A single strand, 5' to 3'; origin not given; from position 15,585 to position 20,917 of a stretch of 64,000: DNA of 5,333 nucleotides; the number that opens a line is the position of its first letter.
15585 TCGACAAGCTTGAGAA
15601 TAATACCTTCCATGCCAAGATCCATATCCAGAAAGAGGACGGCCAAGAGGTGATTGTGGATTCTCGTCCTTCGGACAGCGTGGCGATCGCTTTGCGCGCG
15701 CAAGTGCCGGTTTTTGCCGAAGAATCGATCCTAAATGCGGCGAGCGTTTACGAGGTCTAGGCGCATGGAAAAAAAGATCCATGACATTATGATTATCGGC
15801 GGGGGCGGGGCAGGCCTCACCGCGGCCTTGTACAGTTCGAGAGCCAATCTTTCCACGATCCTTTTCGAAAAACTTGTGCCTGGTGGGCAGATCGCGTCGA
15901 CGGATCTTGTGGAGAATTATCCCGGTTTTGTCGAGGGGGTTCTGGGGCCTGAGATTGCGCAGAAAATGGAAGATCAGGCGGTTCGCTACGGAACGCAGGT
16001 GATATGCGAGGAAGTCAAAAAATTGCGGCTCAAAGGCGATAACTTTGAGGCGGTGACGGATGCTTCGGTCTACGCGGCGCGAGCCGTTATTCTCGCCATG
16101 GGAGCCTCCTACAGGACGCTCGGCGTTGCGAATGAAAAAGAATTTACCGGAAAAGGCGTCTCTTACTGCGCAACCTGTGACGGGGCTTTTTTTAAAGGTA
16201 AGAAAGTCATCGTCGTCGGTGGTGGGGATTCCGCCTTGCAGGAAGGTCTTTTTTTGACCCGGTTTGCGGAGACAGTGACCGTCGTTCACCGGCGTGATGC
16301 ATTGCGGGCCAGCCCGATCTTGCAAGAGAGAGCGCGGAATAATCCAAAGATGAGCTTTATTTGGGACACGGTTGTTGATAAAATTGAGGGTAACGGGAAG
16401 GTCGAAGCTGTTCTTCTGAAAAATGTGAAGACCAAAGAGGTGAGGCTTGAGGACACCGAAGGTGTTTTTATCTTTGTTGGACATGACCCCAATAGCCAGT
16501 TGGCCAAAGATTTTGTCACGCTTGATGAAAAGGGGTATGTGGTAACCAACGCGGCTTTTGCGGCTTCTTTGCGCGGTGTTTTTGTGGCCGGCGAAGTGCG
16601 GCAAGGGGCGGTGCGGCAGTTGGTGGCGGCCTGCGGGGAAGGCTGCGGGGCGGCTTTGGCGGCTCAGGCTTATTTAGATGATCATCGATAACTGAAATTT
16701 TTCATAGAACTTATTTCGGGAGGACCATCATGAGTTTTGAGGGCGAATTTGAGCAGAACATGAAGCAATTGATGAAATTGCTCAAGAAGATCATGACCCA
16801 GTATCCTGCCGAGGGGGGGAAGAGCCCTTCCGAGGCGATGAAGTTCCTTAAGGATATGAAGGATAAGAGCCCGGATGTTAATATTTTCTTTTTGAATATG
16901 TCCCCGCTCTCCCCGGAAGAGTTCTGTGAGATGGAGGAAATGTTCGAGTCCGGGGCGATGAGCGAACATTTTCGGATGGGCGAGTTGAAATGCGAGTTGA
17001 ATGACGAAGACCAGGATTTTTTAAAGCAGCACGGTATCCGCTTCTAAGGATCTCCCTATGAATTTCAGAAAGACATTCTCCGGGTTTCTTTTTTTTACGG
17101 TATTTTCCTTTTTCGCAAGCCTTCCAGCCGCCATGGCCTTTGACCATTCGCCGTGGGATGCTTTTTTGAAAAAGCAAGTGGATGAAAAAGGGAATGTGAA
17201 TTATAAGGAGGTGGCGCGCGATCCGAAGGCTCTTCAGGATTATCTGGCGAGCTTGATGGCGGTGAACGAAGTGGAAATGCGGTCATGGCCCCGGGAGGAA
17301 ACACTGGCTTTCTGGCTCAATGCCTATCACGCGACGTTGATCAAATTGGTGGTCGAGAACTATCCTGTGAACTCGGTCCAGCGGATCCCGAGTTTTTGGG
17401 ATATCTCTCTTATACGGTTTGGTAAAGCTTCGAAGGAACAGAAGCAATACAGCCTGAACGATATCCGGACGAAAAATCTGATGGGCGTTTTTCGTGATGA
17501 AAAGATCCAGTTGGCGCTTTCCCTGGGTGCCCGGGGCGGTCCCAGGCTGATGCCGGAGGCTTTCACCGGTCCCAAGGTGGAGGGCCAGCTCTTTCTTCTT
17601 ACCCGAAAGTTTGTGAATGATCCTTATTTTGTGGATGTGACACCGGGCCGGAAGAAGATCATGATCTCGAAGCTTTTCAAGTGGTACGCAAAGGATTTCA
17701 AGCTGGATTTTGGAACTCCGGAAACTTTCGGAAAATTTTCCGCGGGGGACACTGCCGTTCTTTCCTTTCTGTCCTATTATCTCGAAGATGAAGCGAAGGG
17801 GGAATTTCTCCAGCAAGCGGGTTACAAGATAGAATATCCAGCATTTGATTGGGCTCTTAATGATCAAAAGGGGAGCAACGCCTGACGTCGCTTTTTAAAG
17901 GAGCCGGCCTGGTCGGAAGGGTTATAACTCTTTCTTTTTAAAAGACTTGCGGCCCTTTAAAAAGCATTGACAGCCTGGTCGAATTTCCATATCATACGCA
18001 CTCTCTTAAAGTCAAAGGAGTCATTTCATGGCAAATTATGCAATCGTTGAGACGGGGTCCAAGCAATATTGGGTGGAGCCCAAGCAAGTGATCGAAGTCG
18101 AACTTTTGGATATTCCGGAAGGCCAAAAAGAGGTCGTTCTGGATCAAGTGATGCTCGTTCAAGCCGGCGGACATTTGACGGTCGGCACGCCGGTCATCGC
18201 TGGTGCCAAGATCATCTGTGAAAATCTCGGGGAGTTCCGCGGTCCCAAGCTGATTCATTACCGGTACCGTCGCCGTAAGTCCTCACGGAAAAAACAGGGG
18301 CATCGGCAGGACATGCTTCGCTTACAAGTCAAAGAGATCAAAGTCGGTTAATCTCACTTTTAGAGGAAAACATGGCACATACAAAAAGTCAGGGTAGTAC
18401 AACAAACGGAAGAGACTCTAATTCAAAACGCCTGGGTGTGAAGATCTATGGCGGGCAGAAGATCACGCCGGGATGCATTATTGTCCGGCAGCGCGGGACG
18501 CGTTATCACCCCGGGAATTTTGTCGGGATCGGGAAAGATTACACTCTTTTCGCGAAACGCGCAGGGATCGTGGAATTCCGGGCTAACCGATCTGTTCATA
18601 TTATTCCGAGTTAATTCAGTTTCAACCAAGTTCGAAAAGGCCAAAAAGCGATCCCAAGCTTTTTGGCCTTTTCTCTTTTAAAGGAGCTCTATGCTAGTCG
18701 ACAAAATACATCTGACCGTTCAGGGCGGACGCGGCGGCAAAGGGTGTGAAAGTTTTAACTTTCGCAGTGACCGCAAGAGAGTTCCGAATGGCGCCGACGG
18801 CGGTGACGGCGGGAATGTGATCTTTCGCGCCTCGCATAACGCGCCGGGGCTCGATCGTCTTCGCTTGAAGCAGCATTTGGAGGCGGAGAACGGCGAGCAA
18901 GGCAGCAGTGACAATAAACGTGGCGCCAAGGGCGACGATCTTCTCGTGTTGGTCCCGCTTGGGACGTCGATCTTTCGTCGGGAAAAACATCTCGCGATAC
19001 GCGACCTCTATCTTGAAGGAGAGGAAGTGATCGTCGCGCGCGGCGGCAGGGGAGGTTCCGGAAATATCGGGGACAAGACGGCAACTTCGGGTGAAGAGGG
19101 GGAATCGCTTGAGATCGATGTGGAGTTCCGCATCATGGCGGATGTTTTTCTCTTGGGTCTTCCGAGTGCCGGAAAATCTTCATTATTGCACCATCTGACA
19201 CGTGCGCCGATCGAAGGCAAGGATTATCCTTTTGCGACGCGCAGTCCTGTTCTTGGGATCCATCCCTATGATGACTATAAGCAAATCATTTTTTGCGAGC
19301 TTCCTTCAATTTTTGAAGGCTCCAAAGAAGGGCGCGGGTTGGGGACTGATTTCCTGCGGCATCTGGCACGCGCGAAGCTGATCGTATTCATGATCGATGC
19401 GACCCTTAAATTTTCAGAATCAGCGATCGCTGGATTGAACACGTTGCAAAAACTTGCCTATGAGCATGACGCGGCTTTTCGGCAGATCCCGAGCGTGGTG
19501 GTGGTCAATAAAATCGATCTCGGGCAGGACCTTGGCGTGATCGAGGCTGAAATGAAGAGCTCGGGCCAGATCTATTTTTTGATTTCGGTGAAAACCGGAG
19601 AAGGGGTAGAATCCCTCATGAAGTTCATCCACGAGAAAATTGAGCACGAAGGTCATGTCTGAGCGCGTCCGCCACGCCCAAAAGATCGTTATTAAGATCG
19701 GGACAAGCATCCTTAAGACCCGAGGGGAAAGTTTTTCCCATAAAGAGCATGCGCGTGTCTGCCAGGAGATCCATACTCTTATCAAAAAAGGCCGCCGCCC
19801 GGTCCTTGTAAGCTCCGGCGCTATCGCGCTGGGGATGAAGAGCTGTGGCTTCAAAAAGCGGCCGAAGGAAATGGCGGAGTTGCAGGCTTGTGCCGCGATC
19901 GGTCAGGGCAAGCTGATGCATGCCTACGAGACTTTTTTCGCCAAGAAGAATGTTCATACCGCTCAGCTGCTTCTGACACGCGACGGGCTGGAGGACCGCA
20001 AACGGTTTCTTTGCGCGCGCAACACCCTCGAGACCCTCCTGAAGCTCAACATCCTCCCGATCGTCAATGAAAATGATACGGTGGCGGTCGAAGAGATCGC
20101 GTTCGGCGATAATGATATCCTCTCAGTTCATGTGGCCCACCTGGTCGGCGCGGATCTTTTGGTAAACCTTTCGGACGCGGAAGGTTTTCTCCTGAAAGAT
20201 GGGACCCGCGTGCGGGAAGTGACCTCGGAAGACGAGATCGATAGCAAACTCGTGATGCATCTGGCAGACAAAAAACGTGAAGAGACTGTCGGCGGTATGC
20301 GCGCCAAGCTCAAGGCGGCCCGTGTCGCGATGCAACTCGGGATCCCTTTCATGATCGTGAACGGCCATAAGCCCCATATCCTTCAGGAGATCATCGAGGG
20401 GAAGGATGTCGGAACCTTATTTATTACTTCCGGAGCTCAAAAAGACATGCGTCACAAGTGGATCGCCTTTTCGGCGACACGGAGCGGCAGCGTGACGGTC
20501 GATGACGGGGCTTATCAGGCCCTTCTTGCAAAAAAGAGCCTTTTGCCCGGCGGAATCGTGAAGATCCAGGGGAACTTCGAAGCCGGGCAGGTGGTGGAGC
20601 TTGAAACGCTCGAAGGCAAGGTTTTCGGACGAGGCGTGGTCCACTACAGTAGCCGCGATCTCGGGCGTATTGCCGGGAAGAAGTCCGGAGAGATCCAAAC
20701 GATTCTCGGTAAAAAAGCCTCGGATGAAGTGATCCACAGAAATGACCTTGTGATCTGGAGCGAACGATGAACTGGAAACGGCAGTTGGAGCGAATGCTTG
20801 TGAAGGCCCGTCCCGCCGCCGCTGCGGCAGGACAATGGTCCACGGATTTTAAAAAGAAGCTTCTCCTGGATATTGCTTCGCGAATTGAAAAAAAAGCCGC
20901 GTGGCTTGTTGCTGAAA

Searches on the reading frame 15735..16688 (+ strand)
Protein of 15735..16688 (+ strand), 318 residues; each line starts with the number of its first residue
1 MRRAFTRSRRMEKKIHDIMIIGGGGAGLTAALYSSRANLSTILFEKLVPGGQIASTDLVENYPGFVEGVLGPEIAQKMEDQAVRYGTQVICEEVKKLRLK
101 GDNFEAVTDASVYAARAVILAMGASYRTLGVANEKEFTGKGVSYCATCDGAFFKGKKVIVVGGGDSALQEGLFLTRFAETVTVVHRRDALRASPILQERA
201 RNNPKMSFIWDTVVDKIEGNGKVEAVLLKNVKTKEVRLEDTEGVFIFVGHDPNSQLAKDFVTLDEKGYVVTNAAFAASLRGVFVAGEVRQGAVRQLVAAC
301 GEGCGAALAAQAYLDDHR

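Call 72: search_protein_families(library=pfam, proteins=[window:15735-16688:+], max_evalue=0.00001)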
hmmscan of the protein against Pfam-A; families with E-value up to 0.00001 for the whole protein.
window:15735-16688:+ (318 aa): 4 families
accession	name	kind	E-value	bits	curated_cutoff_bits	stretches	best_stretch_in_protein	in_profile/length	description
PF07992.20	Pyr_redox_2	-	3.5e-43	148.5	26.1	1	16-303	1-291/291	Pyridine nucleotide-disulphide oxidoreductase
PF00070.33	Pyr_redox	-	7.4e-18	65.3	22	1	157-229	1-80/82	Pyridine nucleotide-disulphide oxidoreductase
PF13738.12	Pyr_redox_3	-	1.2e-17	64.6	30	1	92-286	102-305/305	Pyridine nucleotide-disulphide oxidoreductase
PF01266.30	DAO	-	1.3e-06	28.6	27.9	0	17-51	1-37/353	FAD dependent oxidoreductase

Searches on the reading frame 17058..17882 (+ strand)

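Call 72: search_protein_families(library=pfam, proteins=[window:17058-17882:+], max_evalue=0.00001)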
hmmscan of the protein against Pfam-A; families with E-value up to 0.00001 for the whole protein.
window:17058-17882:+ (275 aa): 1 family
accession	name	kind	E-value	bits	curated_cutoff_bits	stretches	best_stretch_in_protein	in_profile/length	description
PF04784.19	DUF547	-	2.6e-12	47.2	27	1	75-186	2-125/125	Protein of unknown function, DUF547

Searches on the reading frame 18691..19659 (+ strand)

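Call 72: search_protein_families(library=pfam, proteins=[window:18691-19659:+], max_evalue=0.00001)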
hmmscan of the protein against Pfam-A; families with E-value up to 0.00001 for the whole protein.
window:18691-19659:+ (323 aa): 2 families
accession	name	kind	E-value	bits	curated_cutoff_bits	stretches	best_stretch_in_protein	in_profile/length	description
PF01018.28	GTP1_OBG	-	1.5e-35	122.5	27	1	3-138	1-145/155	GTP1/OBG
PF01926.29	MMR_HSR1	-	4.3e-17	62.7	21.9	1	152-274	2-113/113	50S ribosome-binding GTPase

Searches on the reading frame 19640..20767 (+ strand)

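Call 72: search_protein_families(library=pfam, proteins=[window:19640-20767:+], max_evalue=0.00001)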
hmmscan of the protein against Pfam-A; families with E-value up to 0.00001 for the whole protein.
window:19640-20767:+ (376 aa): 2 families
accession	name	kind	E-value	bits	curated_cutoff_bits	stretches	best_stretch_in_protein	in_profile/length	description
PF00696.33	AA_kinase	-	1.9e-36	126.4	24.9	1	15-241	2-234/234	Amino acid kinase family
PF01472.26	PUA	-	5.9e-20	71.4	24.8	1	283-356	1-74/74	PUA domain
